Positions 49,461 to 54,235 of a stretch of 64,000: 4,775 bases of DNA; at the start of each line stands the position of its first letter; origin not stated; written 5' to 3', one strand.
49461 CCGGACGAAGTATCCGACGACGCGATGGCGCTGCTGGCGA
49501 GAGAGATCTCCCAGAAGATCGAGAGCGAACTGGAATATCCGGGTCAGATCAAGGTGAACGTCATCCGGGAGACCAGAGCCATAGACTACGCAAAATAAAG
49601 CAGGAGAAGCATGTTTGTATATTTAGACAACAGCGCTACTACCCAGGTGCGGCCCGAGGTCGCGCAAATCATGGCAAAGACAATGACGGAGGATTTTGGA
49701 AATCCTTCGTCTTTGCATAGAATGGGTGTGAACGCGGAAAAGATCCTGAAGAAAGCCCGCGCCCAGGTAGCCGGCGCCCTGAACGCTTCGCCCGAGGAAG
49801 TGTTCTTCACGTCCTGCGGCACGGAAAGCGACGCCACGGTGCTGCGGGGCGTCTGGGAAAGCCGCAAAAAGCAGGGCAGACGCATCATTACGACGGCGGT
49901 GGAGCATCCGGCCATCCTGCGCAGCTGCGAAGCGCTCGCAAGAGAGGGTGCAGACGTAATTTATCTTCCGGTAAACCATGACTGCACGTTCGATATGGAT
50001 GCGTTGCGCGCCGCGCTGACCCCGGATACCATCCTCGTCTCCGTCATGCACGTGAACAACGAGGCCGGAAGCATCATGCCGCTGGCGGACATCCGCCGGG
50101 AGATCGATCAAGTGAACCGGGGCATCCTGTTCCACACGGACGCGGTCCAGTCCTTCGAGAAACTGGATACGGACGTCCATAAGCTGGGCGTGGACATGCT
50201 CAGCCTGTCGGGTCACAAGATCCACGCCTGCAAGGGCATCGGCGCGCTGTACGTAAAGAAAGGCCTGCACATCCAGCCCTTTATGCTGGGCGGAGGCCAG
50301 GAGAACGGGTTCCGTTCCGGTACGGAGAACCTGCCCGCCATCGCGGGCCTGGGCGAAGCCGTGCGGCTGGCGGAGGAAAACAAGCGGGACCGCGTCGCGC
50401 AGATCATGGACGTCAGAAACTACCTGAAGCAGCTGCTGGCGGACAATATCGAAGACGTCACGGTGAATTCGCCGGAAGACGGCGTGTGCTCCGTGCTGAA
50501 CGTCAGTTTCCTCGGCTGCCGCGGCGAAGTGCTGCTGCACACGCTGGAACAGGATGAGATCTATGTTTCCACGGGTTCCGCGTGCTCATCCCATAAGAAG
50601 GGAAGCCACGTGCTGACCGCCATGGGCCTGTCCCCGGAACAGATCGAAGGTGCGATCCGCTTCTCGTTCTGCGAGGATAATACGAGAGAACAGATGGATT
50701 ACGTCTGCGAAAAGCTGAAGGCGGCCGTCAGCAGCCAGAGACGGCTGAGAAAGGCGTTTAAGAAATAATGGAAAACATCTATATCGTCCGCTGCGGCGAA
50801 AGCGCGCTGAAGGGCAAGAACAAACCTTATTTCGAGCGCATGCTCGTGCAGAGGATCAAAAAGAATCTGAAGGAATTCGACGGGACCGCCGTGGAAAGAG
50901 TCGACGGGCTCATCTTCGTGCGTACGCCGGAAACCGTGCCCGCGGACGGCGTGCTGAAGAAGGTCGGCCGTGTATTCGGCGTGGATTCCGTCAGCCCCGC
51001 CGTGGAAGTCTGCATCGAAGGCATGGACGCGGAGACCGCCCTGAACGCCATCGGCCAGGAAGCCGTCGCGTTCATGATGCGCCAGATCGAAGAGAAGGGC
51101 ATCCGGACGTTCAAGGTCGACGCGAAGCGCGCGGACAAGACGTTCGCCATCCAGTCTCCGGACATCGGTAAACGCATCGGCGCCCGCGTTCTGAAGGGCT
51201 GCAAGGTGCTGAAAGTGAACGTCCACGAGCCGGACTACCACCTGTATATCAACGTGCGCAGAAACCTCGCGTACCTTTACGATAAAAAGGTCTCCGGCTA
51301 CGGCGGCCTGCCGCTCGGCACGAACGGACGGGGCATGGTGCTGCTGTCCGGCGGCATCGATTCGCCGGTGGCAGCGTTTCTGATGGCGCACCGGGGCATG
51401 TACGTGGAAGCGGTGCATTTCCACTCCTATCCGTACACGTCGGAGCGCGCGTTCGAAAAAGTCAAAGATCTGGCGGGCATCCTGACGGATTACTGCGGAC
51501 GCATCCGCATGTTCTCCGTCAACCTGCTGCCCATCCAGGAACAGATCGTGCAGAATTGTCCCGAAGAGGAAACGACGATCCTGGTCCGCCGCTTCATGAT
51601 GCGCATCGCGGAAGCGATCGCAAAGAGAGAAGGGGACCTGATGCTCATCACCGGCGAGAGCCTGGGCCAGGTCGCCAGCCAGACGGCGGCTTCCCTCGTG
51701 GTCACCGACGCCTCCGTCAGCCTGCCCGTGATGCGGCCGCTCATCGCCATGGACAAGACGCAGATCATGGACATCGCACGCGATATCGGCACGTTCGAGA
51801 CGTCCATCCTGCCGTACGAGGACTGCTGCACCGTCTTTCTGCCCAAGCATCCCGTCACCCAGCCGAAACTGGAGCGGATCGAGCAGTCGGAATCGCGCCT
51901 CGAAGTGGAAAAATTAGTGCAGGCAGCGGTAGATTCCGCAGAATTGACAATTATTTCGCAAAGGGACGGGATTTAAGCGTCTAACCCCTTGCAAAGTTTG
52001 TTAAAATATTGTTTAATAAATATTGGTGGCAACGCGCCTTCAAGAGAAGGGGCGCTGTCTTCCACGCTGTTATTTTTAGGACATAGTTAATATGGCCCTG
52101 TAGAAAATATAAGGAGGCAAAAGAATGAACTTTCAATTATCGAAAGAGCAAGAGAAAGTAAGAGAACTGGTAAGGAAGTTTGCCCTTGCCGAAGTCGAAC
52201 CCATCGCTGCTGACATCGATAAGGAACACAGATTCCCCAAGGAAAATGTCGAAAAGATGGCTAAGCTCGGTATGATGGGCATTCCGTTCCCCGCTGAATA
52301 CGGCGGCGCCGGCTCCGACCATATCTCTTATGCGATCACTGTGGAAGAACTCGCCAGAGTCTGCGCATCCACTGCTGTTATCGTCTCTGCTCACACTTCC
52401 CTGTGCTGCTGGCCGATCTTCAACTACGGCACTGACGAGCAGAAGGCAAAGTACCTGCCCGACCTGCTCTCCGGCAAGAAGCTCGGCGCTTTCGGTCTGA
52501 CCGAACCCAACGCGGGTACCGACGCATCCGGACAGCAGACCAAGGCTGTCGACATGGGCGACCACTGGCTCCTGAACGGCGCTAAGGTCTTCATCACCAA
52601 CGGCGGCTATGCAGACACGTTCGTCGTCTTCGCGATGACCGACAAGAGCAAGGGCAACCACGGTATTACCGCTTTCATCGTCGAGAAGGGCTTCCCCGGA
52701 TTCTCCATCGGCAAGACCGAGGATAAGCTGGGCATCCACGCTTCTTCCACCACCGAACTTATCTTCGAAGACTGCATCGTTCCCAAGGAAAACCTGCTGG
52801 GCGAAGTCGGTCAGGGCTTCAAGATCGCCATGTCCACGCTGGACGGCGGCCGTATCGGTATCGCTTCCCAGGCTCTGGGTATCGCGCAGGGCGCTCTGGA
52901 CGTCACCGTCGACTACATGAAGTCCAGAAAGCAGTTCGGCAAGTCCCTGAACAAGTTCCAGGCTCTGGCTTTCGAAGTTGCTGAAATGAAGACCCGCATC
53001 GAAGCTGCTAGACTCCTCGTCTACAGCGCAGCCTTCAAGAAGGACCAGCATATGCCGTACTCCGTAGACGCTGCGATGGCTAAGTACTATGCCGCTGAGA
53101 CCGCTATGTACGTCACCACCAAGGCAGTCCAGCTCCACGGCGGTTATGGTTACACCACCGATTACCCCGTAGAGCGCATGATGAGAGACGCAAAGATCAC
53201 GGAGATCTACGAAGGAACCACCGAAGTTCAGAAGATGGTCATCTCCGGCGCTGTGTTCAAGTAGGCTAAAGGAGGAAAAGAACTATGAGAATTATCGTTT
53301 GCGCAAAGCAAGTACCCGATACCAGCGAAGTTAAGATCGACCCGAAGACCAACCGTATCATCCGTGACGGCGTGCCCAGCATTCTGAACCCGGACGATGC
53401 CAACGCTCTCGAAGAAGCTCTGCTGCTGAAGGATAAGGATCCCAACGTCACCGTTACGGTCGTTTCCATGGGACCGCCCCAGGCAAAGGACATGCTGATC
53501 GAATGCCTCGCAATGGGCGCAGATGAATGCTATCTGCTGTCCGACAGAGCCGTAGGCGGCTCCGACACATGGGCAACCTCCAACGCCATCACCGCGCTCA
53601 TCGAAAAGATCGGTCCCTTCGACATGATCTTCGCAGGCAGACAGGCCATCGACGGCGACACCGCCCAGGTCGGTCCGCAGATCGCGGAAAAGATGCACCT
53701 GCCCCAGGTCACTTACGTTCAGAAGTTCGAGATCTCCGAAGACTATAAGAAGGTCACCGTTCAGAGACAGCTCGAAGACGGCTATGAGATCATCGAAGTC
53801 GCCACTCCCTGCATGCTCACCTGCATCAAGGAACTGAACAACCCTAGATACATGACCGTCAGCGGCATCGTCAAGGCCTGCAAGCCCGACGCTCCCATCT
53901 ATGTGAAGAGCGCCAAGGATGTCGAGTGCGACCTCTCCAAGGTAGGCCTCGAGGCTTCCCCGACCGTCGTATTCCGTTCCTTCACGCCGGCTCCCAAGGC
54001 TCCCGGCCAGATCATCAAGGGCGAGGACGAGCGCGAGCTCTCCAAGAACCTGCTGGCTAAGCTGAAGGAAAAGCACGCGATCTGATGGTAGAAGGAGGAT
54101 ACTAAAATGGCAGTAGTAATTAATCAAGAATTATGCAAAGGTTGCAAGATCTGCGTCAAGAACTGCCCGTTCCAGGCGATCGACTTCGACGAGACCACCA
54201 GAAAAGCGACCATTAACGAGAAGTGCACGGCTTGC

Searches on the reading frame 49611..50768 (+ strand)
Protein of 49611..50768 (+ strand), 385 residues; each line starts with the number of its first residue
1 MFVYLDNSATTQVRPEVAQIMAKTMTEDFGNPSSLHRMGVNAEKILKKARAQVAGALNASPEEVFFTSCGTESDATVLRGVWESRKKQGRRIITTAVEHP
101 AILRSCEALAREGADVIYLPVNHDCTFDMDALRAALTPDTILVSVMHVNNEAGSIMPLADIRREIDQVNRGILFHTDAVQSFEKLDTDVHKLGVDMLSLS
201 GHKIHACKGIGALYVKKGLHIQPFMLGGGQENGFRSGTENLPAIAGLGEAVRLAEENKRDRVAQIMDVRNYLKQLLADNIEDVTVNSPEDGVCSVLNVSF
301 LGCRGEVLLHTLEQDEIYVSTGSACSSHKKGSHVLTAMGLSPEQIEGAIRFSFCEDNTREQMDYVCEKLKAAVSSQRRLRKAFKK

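Call 25: search_protein_families(library=ncbifam, proteins=[window:49611-50768:+], max_evalue=0.00001)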
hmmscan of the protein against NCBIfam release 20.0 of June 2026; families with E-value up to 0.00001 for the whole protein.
window:49611-50768:+ (385 aa): 17 families
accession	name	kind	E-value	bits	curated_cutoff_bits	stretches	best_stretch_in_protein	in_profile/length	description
TIGR03402.1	FeS_nifS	equivalog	2.2e-127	424.9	530.75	1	3-380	1-377/379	cysteine desulfurase NifS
TIGR03235.1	DNA_S_dndA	equivalog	6e-105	351.4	480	1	4-352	1-352/353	cysteine desulfurase DndA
NF010611.0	PRK14012.1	equivalog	3.1e-102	342.6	548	1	3-379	7-385/406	IscS subfamily cysteine desulfurase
TIGR02006.1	IscS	equivalog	1.9e-98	330.1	643.2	1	3-380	5-382/402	IscS subfamily cysteine desulfurase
TIGR03403.1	nifS_epsilon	equivalog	1.3e-94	317.2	587.7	1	3-378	1-378/382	NifS family cysteine desulfurase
NF002806.0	PRK02948.1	subfamily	1.9e-82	277.2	304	1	3-377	2-376/381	IscS subfamily cysteine desulfurase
TIGR01979.1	sufS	subfamily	2.9e-44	151.5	475.1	1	2-371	19-397/403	SufS family cysteine desulfurase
TIGR01977.1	am_tr_V_EF2568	hypoth_equivalog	3.6e-40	138.2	377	1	3-370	1-374/376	cysteine desulfurase family protein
NF041166.1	f2_encap_cargo1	exception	9.6e-31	107.6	800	1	2-370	246-621/623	family 2A encapsulin nanocompartment cargo protein cysteine desulfurase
NF040779.1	Sec_lyase_SclA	exception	2.8e-27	95.6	525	1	3-371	1-375/378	selenocysteine lyase SclA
TIGR01976.1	am_tr_V_VC1184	hypoth_equivalog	1e-26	94.2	352.35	1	2-368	19-400/401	cysteine desulfurase-like protein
NF008126.0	PRK10874.1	equivalog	1.3e-25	90.4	607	1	3-374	21-397/401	cysteine desulfurase CsdA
NF006791.0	PRK09295.1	equivalog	2.7e-25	89.3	661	1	2-229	24-253/406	cysteine desulfurase SufS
TIGR03392.1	FeS_syn_CsdA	equivalog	1.6e-24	86.8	493.6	1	3-373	18-393/398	cysteine desulfurase CsdA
TIGR04343.1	egtE_PLP_lyase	equivalog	6.1e-10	38.4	400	1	43-220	53-220/370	ergothioneine biosynthesis PLP-dependent enzyme EgtE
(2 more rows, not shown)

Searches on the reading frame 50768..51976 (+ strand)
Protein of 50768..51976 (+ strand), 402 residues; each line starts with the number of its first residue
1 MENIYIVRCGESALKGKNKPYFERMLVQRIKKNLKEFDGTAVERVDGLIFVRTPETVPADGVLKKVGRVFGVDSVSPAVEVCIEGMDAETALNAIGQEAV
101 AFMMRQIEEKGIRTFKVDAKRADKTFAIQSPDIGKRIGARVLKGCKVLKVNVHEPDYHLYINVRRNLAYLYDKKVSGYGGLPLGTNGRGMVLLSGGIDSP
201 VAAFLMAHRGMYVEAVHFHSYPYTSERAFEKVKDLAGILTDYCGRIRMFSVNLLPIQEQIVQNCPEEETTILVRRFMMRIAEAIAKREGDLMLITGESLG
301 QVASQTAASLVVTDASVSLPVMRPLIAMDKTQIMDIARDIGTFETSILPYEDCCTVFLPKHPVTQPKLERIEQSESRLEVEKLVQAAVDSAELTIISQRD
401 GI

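Call 25: search_protein_families(library=ncbifam, proteins=[window:50768-51976:+], max_evalue=0.00001)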
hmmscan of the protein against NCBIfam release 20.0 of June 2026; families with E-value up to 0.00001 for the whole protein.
window:50768-51976:+ (402 aa): 3 families
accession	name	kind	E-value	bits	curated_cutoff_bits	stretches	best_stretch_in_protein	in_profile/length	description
TIGR00342.1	TIGR00342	equivalog_domain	7.1e-102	341.3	264.5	1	6-382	2-370/373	tRNA uracil 4-sulfurtransferase ThiI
NF006222.0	PRK08349.1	subfamily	3.6e-51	173.8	251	1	191-379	5-193/198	hypothetical protein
TIGR00364.1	TIGR00364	equivalog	3.8e-06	26.6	150.3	0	190-239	2-50/201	7-cyano-7-deazaguanine synthase QueC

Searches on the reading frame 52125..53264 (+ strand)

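Call 25: search_protein_families(library=ncbifam, proteins=[window:52125-53264:+], max_evalue=0.00001)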
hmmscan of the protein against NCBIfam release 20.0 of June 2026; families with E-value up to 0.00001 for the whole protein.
window:52125-53264:+ (379 aa): 24 families
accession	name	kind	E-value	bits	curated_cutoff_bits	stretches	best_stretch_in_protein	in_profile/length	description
NF042972.1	AcrlCoAredClosAcrC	equivalog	1.2e-166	554.1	640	1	1-378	1-377/378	acryloyl-CoA reductase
NF045552.1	GlutCoADH_Des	equivalog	9.6e-110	367.4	470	1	1-374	1-376/387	glutaryl-CoA dehydrogenase Acd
NF058590.1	AcCoDHFadEBacil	equivalog_domain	8e-106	354.8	600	1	5-379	21-412/586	acyl-CoA dehydrogenase FadE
NF043006.1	CyhCrbnylCoADH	equivalog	8.9e-103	344.2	650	1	7-375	6-373/380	cyclohexane-1-carbonyl-CoA dehydrogenase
NF042439.1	SulpropCoADesulf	equivalog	7.7e-95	317.8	600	1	16-378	4-371/379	3-sulfinopropanoyl-CoA desulfinase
NF045652.1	ProlPCPDhRedW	equivalog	1.9e-87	293.5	650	1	7-375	2-371/376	L-prolyl-[peptidyl-carrier protein] dehydrogenase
NF053553.1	prodigi_MBC_PigA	equivalog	2.9e-81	273.5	500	1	1-374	1-376/381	prodigiosin MBC biosynthesis dehydrogenase PigA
NF008997.0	PRK12341.1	equivalog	1.1e-68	232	537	1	1-373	1-372/382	acyl-CoA dehydrogenase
TIGR03207.1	cyc_hxne_CoA_dh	equivalog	7.8e-65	219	575.35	1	5-374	1-368/372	cyclohexanecarboxyl-CoA dehydrogenase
NF002885.1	PRK03354.1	equivalog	1.6e-57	195.3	540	1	1-377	1-373/378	crotonobetainyl-CoA dehydrogenase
NF052270.1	Staph_DH_FadE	equivalog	2e-52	178.3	600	1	14-375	30-391/400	acyl-CoA dehydrogenase FadE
TIGR03203.1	pimD_small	equivalog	1.5e-39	136.2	652.7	1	36-369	37-368/378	pimeloyl-CoA dehydrogenase small subunit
NF049984.1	Rv1679_FadE16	equivalog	3.9e-39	134.9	600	1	27-368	15-356/371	Rv1679 family acyl-CoA dehydrogenase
NF007000.1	PRK09463.1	subfamily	2.3e-35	122.1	600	1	33-343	70-398/726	acyl-CoA dehydrogenase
NF009586.0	PRK13026.1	subfamily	1.3e-33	116.4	608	1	33-342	105-432/777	acyl-CoA dehydrogenase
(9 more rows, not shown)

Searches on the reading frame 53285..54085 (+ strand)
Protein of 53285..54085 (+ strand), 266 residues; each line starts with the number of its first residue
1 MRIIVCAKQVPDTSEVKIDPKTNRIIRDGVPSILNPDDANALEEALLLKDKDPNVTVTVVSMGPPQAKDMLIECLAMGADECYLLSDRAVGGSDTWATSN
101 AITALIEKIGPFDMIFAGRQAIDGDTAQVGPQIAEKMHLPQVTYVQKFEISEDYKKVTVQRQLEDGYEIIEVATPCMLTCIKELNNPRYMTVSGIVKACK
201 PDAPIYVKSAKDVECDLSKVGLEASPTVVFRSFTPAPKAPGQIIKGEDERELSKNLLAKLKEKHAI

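Call 25: search_protein_families(library=ncbifam, proteins=[window:53285-54085:+], max_evalue=0.00001)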
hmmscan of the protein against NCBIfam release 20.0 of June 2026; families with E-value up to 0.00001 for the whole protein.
window:53285-54085:+ (266 aa): 5 families
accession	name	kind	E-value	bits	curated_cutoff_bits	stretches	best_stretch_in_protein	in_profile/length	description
NF040731.1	flavo_sub_EftB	exception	8.3e-130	431.8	445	1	2-266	1-260/260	electron transfer flavoprotein subunit beta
NF042971.1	AcrlCoAredClosAcrB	equivalog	2.7e-89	298.8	475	1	1-266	1-266/266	acryloyl-CoA reductase electron transfer subunit gamma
NF008998.0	PRK12342.1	equivalog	2.5e-27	95.8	338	1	1-261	1-250/254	electron transfer flavoprotein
NF002888.0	PRK03359.1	subfamily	2.4e-21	76.3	219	1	1-218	1-216/256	putative electron transfer flavoprotein FixA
TIGR04503.1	mft_etfB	hypoth_equivalog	6.8e-14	51.9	200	1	13-220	9-225/290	mycofactocin-associated electron transfer flavoprotein beta subunit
